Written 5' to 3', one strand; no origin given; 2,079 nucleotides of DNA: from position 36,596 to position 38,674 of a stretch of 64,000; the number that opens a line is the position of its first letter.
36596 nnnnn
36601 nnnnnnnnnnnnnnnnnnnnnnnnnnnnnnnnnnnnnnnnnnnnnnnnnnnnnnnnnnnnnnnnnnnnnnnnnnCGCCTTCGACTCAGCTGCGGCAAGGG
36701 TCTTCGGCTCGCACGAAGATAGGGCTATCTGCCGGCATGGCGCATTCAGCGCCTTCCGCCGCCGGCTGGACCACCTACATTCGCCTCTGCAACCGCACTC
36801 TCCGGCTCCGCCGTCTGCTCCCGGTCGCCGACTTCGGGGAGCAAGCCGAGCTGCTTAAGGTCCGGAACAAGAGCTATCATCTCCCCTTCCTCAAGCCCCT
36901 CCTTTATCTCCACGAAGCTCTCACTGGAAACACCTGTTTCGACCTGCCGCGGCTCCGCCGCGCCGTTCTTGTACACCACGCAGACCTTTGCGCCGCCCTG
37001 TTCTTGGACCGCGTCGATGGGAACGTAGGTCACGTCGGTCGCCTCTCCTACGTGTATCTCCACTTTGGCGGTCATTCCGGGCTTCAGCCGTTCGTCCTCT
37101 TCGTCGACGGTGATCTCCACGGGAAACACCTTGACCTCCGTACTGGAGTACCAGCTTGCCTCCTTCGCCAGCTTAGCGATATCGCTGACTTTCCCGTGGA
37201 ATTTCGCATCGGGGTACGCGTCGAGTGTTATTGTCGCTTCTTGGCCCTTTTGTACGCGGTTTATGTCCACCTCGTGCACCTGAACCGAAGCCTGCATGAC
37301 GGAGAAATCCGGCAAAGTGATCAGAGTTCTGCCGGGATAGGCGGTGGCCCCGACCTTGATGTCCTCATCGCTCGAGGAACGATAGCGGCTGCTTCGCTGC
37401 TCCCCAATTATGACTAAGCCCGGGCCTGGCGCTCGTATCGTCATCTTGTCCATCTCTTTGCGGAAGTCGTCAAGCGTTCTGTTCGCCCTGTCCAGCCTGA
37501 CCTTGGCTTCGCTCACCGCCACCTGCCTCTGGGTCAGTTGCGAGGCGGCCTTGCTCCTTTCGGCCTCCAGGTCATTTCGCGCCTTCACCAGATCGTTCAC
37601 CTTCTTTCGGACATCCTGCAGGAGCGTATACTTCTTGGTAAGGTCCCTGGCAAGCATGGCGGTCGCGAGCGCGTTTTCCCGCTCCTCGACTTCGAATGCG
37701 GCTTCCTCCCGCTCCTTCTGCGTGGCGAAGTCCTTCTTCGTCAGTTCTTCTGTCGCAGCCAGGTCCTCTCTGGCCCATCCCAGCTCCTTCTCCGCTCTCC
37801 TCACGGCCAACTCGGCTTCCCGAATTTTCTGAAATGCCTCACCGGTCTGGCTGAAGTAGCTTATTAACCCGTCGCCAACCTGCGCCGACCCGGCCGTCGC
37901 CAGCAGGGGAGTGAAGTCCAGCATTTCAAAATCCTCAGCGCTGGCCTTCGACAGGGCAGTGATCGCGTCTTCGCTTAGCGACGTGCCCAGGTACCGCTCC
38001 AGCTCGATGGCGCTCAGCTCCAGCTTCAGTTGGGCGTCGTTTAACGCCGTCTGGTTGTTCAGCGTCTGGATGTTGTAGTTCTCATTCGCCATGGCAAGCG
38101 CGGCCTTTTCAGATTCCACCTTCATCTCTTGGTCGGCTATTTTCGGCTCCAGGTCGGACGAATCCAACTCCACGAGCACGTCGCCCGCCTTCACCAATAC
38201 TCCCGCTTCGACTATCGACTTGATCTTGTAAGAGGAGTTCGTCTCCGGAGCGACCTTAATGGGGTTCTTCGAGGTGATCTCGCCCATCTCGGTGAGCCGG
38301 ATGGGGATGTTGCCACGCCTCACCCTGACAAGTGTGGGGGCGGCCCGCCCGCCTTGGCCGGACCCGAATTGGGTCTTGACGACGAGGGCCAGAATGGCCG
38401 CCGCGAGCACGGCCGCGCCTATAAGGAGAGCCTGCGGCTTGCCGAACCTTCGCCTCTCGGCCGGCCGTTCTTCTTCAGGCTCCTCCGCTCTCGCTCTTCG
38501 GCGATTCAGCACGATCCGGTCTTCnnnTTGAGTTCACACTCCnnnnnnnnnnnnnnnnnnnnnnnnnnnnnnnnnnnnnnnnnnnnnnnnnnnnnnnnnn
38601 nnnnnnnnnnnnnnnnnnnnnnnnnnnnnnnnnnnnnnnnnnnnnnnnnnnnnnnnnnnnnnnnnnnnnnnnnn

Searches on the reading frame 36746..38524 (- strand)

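Call 62: search_protein_families(library=pfam, proteins=[window:36746-38524:-], max_evalue=0.00001)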
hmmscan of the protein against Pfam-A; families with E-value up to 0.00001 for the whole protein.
window:36746-38524:- (592 aa): 3 families
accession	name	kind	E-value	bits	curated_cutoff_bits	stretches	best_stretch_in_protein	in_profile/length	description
PF16576.10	HlyD_D23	-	9.1e-14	51.7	30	1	311-486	55-214/214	Barrel-sandwich domain of CusB or HlyD membrane-fusion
PF00529.27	CusB_dom_1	-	1.6e-08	35.1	26.5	0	285-491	12-88/89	Cation efflux system protein CusB domain 1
PF13437.12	HlyD_3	-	1.8e-08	35.5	22.2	1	388-483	14-106/106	HlyD family secretion protein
